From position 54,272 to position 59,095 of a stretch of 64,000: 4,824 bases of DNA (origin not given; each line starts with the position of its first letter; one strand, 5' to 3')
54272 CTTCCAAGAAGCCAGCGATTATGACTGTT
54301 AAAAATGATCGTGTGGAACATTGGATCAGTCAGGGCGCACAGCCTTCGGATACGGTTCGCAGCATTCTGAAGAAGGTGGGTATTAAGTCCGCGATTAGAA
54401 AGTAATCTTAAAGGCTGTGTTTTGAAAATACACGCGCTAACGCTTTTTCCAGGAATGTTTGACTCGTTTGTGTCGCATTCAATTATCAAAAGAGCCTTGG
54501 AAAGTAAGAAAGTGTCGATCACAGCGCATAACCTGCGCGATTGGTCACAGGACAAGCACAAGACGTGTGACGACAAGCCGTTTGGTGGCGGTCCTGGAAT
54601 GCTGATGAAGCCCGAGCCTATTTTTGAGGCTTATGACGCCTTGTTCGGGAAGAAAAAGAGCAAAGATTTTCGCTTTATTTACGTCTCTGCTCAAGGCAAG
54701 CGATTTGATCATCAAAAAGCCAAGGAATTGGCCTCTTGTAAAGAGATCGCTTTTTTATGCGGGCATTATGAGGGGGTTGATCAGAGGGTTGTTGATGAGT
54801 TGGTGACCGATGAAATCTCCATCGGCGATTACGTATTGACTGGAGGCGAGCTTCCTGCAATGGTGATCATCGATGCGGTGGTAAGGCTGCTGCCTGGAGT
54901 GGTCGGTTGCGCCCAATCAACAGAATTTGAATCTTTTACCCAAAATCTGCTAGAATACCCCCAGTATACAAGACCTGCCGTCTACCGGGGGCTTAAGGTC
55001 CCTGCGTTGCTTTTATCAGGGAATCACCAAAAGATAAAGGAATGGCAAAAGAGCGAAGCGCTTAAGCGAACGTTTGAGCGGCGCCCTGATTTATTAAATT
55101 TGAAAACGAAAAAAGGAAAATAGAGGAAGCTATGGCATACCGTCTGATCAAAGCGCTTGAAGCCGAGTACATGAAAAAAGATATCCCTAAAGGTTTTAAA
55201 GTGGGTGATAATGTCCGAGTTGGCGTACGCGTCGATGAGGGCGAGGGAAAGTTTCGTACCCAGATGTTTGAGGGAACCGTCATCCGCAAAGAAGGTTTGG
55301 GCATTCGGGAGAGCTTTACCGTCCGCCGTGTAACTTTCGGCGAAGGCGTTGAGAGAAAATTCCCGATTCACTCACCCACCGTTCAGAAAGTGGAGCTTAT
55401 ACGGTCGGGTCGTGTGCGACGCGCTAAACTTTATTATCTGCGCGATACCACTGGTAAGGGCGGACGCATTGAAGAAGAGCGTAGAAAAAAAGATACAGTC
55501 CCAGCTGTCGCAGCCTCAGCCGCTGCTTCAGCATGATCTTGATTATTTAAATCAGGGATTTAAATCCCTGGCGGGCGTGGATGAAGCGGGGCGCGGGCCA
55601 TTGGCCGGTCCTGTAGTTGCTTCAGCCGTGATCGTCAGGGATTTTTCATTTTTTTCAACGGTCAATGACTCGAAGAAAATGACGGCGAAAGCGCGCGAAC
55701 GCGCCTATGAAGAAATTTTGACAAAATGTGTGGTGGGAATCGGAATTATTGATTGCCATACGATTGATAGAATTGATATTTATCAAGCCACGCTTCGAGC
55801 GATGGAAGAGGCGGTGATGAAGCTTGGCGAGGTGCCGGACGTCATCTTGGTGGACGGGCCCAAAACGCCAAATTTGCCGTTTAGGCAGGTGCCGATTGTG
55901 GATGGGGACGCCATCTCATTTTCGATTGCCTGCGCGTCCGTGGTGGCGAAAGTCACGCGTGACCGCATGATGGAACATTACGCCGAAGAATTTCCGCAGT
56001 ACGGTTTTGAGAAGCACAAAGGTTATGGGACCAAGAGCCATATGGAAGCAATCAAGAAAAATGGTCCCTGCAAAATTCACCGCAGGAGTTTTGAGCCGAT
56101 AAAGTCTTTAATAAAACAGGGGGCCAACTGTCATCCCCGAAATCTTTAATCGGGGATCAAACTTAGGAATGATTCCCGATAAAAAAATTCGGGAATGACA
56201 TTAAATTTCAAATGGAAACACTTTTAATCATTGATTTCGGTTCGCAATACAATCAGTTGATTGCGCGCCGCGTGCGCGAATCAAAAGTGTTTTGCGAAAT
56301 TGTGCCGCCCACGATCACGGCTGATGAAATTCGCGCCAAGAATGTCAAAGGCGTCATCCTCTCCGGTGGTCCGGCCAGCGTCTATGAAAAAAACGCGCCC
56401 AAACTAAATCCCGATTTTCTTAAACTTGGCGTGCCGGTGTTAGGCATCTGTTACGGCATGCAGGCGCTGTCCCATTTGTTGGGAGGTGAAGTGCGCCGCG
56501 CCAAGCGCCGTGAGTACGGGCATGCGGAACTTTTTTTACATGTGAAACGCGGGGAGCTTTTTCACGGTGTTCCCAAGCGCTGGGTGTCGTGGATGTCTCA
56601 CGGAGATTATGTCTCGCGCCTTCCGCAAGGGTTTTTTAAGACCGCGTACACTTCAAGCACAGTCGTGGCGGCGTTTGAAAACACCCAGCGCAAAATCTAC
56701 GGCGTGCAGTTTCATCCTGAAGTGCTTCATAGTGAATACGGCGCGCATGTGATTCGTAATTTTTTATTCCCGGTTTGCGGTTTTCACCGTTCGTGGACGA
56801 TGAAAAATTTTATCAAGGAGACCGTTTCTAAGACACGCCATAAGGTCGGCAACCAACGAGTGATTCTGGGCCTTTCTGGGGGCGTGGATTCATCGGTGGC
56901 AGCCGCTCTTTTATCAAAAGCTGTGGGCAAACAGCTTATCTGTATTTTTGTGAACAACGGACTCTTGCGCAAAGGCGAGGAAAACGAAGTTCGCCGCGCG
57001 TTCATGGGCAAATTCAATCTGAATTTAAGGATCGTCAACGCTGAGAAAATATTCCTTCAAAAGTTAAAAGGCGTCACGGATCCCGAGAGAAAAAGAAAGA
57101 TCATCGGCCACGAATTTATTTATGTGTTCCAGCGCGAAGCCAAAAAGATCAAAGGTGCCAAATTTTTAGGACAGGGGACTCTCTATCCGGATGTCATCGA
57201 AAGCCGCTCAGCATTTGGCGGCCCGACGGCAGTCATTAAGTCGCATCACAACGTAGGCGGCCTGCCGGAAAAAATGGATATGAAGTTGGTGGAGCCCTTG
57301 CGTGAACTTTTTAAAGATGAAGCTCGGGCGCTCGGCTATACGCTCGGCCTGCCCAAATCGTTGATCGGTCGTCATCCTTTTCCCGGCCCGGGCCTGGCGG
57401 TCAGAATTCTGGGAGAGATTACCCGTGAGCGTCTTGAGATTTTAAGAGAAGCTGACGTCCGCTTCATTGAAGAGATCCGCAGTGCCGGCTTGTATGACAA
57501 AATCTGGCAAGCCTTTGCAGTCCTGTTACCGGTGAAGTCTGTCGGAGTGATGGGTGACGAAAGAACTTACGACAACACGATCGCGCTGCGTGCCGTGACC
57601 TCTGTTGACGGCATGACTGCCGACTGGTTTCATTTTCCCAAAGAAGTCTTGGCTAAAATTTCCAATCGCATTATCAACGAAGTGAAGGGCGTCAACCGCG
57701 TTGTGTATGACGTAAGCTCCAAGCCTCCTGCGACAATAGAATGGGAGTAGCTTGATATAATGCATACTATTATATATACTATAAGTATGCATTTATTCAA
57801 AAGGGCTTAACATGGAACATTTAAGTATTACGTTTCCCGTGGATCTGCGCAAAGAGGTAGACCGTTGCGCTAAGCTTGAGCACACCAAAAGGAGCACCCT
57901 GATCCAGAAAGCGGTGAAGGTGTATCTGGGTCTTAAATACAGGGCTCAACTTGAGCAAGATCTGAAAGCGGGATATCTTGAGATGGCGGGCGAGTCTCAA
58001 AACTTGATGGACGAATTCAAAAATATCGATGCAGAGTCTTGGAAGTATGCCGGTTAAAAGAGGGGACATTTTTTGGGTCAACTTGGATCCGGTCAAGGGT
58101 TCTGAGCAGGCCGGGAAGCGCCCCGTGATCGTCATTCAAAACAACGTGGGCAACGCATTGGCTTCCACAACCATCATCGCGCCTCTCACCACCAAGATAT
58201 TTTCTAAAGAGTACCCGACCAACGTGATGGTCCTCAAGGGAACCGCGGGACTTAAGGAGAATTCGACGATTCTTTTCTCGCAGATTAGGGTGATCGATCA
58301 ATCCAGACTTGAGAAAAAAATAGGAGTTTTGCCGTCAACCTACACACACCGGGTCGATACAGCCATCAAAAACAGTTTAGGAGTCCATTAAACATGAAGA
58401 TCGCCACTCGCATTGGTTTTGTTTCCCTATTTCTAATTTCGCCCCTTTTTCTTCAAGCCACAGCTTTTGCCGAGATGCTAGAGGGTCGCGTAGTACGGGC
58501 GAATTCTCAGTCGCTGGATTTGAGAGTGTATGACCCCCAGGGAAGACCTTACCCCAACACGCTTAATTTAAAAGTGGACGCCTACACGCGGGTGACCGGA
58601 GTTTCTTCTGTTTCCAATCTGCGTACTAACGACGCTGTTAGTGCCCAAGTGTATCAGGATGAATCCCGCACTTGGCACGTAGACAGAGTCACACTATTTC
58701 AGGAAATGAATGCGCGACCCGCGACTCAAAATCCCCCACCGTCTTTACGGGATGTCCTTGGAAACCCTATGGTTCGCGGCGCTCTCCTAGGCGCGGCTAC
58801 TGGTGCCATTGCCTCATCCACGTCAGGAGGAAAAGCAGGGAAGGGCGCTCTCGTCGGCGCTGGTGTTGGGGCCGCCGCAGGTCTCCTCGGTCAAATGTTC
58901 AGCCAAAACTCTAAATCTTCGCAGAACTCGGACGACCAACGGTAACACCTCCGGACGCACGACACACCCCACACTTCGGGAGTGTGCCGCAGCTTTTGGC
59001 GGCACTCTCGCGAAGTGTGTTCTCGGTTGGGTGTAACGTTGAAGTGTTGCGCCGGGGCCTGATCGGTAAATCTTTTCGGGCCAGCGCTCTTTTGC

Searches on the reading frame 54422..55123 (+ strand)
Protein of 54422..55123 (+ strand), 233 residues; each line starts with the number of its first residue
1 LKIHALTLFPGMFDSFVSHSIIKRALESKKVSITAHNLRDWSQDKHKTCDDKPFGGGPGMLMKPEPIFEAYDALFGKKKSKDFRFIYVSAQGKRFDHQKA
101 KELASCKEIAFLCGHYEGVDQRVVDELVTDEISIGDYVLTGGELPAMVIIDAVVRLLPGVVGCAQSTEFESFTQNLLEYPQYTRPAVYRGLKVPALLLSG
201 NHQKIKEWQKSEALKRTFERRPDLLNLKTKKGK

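Call 64: search_protein_families(library=pfam, proteins=[window:54422-55123:+], max_evalue=0.00001)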
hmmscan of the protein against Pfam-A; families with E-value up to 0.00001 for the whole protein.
window:54422-55123:+ (233 aa): 1 family
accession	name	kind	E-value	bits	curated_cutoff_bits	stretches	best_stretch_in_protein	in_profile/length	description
PF01746.26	tRNA_m1G_MT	-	1.4e-63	214.6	27.3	1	23-222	2-195/195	tRNA (Guanine-1)-methyltransferase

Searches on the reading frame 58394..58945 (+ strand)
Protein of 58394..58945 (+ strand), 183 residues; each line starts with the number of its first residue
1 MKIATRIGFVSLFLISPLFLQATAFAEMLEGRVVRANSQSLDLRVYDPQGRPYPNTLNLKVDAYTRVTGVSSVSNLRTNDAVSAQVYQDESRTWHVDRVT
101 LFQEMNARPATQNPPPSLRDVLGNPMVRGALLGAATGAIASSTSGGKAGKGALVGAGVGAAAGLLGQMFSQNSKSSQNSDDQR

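Call 10: search_protein_families(library=pfam, proteins=[window:58394-58945:+], max_evalue=0.01)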
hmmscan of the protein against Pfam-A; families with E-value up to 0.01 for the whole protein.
window:58394-58945:+ (183 aa): 3 families
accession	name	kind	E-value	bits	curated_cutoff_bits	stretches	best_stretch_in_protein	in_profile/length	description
PF13441.11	Gly-zipper_YMGG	-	9.1e-08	32.1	28.9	1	126-167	3-43/45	YMGG-like Gly-zipper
PF13488.11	Gly-zipper_Omp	-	4.2e-06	27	25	1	129-168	2-41/46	Glycine zipper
PF13436.11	Gly-zipper_OmpA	-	2.3e-05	24.6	27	1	127-166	5-43/44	Glycine-zipper domain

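Call 48: find_encoding_contigs(protein=window:58394-58945:+, flank=4000, max_places=10)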
Protein window:58394-58945:+ (183 aa): 13 contigs read that carry it; 10 places shown.
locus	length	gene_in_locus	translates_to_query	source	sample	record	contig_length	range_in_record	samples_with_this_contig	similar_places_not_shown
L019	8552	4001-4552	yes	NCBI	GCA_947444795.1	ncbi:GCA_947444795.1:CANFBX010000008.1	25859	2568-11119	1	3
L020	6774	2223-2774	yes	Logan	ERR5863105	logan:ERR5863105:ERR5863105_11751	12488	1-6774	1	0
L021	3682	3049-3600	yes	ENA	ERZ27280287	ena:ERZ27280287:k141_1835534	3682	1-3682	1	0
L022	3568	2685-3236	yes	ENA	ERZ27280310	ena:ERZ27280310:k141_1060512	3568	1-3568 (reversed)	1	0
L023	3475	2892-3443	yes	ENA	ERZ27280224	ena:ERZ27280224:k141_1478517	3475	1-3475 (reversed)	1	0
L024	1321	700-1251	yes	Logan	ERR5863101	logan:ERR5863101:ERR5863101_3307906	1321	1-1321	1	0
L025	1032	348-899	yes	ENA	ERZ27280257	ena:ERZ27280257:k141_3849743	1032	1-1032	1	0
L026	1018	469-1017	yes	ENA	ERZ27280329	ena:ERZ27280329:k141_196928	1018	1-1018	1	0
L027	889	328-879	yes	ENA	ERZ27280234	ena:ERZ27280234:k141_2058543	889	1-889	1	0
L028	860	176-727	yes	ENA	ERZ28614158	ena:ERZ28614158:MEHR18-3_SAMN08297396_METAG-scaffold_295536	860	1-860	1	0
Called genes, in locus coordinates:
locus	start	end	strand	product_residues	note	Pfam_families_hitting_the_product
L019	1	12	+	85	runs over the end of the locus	PF00886:Ribosomal_S16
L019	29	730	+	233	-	PF01746:tRNA_m1G_MT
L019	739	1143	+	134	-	PF01245:Ribosomal_L19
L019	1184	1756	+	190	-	PF01351:RNase_HII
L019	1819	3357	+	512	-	PF00117:GATase, PF07722:Peptidase_C26, PF02540:NAD_synthase, PF03054:tRNA_Me_trans (faint), PF00958:GMP_synt_C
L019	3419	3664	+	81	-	-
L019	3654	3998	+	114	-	PF02452:PemK_toxin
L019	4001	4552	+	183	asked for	PF13436:Gly-zipper_OmpA (faint), PF13441:Gly-zipper_YMGG (weak), PF13488:Gly-zipper_Omp (weak)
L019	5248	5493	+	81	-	-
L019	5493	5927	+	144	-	-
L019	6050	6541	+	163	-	PF23477:zf_Tbcl_2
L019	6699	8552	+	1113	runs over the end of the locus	PF02811:PHP, PF07733:DNA_pol3_alpha, PF17657:DNA_pol3_finger, PF14579:HHH_6, PF01336:tRNA_anti-codon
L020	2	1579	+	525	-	?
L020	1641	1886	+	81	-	-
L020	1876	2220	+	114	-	PF02452:PemK_toxin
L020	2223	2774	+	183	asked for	PF13436:Gly-zipper_OmpA (faint), PF13441:Gly-zipper_YMGG (weak), PF13488:Gly-zipper_Omp (weak)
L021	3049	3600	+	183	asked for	PF13436:Gly-zipper_OmpA (faint), PF13441:Gly-zipper_YMGG (weak), PF13488:Gly-zipper_Omp (weak)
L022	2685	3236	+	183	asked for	PF13436:Gly-zipper_OmpA (faint), PF13441:Gly-zipper_YMGG (weak), PF13488:Gly-zipper_Omp (weak)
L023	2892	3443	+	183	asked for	PF13436:Gly-zipper_OmpA (faint), PF13441:Gly-zipper_YMGG (weak), PF13488:Gly-zipper_Omp (weak)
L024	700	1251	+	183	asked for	PF13436:Gly-zipper_OmpA (faint), PF13441:Gly-zipper_YMGG (weak), PF13488:Gly-zipper_Omp (weak)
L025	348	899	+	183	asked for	PF13436:Gly-zipper_OmpA (faint), PF13441:Gly-zipper_YMGG (weak), PF13488:Gly-zipper_Omp (weak)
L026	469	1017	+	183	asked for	PF13436:Gly-zipper_OmpA (faint), PF13441:Gly-zipper_YMGG (weak), PF13488:Gly-zipper_Omp (weak)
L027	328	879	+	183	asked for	PF13436:Gly-zipper_OmpA (faint), PF13441:Gly-zipper_YMGG (weak), PF13488:Gly-zipper_Omp (weak)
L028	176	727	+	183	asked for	PF13436:Gly-zipper_OmpA (faint), PF13441:Gly-zipper_YMGG (weak), PF13488:Gly-zipper_Omp (weak)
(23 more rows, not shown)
